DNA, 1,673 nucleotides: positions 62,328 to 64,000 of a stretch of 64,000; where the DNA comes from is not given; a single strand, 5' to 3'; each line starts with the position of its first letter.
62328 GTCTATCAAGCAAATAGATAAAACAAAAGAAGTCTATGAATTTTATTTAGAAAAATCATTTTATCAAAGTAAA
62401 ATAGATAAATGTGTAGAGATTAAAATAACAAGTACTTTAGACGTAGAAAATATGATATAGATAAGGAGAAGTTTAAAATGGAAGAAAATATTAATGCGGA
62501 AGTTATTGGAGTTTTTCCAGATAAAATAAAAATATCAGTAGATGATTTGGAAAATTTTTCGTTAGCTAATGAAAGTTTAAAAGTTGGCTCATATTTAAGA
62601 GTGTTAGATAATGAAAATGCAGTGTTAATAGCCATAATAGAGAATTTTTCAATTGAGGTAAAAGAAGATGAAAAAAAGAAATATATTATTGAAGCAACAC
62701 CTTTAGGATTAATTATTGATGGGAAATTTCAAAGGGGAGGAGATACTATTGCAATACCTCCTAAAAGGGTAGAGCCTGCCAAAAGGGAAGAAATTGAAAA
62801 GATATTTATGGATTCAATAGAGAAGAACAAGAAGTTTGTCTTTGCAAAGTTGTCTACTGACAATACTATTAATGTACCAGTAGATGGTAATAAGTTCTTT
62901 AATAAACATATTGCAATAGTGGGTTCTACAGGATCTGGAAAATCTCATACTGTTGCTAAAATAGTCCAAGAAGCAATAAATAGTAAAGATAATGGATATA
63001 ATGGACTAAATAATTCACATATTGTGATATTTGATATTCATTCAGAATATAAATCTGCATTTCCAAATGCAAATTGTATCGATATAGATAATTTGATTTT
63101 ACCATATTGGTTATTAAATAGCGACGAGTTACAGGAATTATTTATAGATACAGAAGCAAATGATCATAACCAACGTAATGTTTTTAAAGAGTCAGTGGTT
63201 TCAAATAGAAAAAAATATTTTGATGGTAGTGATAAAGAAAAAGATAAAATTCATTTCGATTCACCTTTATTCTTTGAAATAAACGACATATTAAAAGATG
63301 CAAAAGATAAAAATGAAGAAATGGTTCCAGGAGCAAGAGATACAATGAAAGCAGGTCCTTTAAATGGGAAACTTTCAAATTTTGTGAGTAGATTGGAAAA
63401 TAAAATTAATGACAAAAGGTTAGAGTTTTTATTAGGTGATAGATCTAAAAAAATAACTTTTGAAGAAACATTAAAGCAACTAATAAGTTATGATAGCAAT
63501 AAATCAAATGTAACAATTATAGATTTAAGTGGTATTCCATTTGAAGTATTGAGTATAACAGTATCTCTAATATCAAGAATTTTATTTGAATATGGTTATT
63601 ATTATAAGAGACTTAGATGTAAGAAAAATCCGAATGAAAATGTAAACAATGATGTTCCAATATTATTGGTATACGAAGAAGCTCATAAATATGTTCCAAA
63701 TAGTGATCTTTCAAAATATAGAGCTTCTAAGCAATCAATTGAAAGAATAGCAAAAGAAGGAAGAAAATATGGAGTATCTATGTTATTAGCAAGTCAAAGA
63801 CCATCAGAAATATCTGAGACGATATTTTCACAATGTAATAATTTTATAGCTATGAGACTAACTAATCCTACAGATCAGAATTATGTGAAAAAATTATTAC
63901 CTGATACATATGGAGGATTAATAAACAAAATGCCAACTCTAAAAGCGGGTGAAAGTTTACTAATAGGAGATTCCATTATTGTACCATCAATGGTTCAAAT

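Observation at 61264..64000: Nuclease + HerA two-gene defence operon at the distal end of the integrative element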

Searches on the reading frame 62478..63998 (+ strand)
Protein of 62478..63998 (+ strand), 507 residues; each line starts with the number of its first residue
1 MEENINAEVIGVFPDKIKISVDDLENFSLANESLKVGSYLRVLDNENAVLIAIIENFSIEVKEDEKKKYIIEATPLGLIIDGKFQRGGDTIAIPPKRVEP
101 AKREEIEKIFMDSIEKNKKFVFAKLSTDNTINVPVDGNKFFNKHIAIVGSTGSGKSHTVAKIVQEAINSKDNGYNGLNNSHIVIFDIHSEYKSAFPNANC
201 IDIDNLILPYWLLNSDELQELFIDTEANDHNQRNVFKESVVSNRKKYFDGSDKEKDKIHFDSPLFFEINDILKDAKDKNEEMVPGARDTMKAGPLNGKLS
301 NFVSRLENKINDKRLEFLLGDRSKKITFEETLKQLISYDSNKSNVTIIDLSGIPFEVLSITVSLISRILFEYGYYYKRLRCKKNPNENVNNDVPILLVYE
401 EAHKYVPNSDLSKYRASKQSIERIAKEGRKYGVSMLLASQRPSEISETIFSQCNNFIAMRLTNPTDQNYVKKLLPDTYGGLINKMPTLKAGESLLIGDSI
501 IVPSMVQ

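Call 5: search_protein_families(library=pfam, proteins=[window:62478-63998:+], max_evalue=0.1)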
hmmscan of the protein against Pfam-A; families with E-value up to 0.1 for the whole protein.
window:62478-63998:+ (507 aa): 10 families
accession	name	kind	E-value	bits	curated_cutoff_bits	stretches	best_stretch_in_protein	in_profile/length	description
PF01935.23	DUF87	-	1.5e-36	127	23.2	1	124-367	5-218/220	Helicase HerA, central domain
PF01580.24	FtsK_SpoIIIE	-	2.2e-07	31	24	1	139-167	39-64/221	FtsK/SpoIIIE family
PF10412.15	TrwB_AAD_bind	-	8.4e-07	28.6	20.5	1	142-202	15-65/387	Type IV secretion-system coupling protein DNA-binding domain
PF05872.18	HerA_C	-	0.00016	20.9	22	1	396-498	260-358/502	Helicase HerA-like C-terminal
PF12846.13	AAA_10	-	0.00073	19.1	27.5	1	134-195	13-68/362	AAA-like domain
PF04851.21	ResIII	-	0.018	15.4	22.5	0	142-171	23-52/164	Type III restriction enzyme, res subunit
PF16796.11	Microtub_bd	-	0.025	14.9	27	0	141-166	90-115/155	Microtubule binding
PF13479.12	AAA_24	-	0.033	14.5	27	0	143-184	3-44/195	AAA domain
PF13401.12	AAA_22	-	0.047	14.4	27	0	143-188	6-42/130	AAA domain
PF01926.29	MMR_HSR1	-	0.094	13.3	21.9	0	144-166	1-23/113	50S ribosome-binding GTPase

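Call 6: search_protein_families(library=padloc, proteins=[window:62478-63998:+], max_evalue=0.1)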
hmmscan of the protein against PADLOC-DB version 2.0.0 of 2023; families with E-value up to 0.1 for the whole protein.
window:62478-63998:+ (507 aa): 18 families
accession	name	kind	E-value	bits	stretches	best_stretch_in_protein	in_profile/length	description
PDLC02188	HerA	-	3.9e-264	875.9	2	2-282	4-283/578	-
PDLC04105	HerA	-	3.4e-131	436.6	1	8-506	14-533/576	-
PDLC04104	HerA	-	1.5e-80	268.8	1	187-506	20-334/379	-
PDLC04102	HerA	-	7.4e-73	243.9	2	299-506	412-617/654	-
PDLC04098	HerA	-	1.9e-69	232.9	2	252-507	402-645/686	-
PDLC04106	HerA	-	2.8e-66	222.4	2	259-507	388-627/667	-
PDLC04101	HerA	-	5.5e-53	178.1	1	104-362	130-397/400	-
PDLC04103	HerA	-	8.2e-45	151.2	2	297-506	354-554/579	-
PDLC02185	HerA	-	2.2e-43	146.9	2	390-506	442-559/585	-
PDLC04100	HerA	-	6.5e-42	142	2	389-506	435-553/580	-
PDLC04097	HerA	-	5.1e-37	125.8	2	337-506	426-590/618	-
PDLC04107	HerA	-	1.9e-25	87.5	1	105-266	132-304/306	-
PDLC04140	mad8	-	6.2e-23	79.8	1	133-496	18-287/314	mads_8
PDLC04099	HerA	-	2.6e-17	60.9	1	104-193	131-212/214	-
PDLC01055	HerA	-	4.3e-15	53.5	2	397-466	419-483/532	Type III coevolved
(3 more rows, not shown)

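Call 8: search_solved_structures(query=window:62478-63998:+, max_evalue=0.001, show_alignments=1)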
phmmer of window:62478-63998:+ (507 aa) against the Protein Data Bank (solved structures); distinct sequences matched with E-value up to 0.001: 10.
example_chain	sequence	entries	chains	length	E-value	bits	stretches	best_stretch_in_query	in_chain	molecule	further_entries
8xau_A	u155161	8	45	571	2.6e-212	709.2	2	3-281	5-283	ATP-binding protein | HerA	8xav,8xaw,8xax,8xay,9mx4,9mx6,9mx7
9c1m_M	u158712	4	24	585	2.7e-122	412.4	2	291-506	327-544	ATP-binding protein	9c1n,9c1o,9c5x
8ziq_M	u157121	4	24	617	9.3e-109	367.8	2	290-505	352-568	HerA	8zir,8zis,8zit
8wiv_A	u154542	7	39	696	5.1e-46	160.9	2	306-504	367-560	Helicase HerA central domain-containing protein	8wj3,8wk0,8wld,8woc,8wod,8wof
8yho_A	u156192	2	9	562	3.2e-28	102.2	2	346-504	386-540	DUF87 domain-containing protein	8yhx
4d2i_A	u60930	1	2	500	1.4e-23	86.9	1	373-506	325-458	HERA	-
9x1l_A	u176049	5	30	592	2e-23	86.4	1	393-506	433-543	DNA helicase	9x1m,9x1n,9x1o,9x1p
8j4u_M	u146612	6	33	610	7.7e-22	81.2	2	392-503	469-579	Nucleoside triphosphate hydrolase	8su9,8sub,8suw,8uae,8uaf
7es4_A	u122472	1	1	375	7.2e-07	31.8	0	328-443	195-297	DNA phosphorothioation-dependent restriction protein DptH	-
8wet_A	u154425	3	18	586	8.4e-07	31.6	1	395-472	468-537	TdpA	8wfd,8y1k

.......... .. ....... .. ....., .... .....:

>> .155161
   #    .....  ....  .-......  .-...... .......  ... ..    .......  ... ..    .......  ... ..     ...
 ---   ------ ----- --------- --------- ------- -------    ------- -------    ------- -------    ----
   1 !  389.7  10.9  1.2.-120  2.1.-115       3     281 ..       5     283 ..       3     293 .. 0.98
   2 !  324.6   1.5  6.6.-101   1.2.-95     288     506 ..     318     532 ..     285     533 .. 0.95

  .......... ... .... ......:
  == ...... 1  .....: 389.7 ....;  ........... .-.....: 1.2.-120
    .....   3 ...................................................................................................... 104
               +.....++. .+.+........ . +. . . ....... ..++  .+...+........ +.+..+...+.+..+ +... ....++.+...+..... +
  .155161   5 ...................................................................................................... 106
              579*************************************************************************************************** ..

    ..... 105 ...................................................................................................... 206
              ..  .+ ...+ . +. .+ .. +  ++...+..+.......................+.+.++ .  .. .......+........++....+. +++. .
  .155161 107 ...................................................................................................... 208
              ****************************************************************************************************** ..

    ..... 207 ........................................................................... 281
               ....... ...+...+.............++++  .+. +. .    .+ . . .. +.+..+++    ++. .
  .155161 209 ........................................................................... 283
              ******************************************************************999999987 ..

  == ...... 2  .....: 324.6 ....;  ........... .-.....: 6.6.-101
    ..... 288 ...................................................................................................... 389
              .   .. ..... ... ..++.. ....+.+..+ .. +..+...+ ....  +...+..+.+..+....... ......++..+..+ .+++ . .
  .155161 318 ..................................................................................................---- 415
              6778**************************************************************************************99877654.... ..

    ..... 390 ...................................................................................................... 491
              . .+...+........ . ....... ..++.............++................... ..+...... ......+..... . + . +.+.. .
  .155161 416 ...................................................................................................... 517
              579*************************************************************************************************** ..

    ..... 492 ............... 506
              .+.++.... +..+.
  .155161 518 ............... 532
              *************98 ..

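Call 9: search_protein_families(library=ncbifam, proteins=[window:62478-63998:+], max_evalue=0.1)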
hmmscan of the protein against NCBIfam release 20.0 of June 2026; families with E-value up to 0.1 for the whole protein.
window:62478-63998:+ (507 aa): 19 families
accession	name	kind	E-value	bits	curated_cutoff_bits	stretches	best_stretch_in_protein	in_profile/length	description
NF042944.1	HerA_antiphage_2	equivalog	3e-253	841.8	850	2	7-283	1-273/576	anti-phage-associated helicase HerA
NF042943.1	HerA_antiphage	equivalog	6.6e-42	143.8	800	2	390-506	430-547/566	anti-phage-associated helicase HerA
NF040937.1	HerA_Thermprot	equivalog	2.5e-34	118.5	800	1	96-507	101-460/487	DNA double-strand break repair helicase HerA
NF040819.1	helicase_HerA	equivalog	2.3e-31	109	970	1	78-507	88-513/561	DNA double-strand break repair helicase HerA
NF053655.1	CedD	equivalog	4.3e-18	65.3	600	2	141-207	220-277/527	DNA-translocating ATPase CedD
NF033849.1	ser_rich_anae_1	subfamily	1.1e-12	46.1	650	1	340-470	975-1099/1163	serine-rich protein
NF041017.1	DNA_import_CedB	equivalog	2.3e-07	29.8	700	1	333-471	425-545/590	DNA import protein CedB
TIGR03925.1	T7SS_EccC_b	equivalog_domain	1.9e-06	26.5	346.55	1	413-469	201-257/564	type VII secretion protein EccCb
NF041214.1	plasmid_TraB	equivalog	2.4e-05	23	800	0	416-469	362-417/639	plasmid transfer protein TraB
TIGR03499.1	FlhF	equivalog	0.0011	19.1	174.15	1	129-166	183-222/286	flagellar biosynthesis GTPase FlhF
TIGR03928.1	T7_EssCb_Firm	equivalog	0.0043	14.7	778.4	1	416-467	934-985/1296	type VII secretion protein EssC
TIGR03924.1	T7SS_EccC_a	equivalog_domain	0.0065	15.3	509.15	0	421-441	586-606/673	type VII secretion protein EccCa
NF045973.1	conju_CD1115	equivalog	0.012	14.5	250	1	137-161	19-43/442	VirD4-like conjugal transfer protein, CD1115 family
TIGR01420.1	pilT_fam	subfamily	0.023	13.9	319.1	1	145-170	125-149/343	PilT/PilU family type 4a pilus ATPase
TIGR00064.1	ftsY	equivalog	0.028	13.7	260.7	0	103-169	43-106/279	signal recognition particle-docking protein FtsY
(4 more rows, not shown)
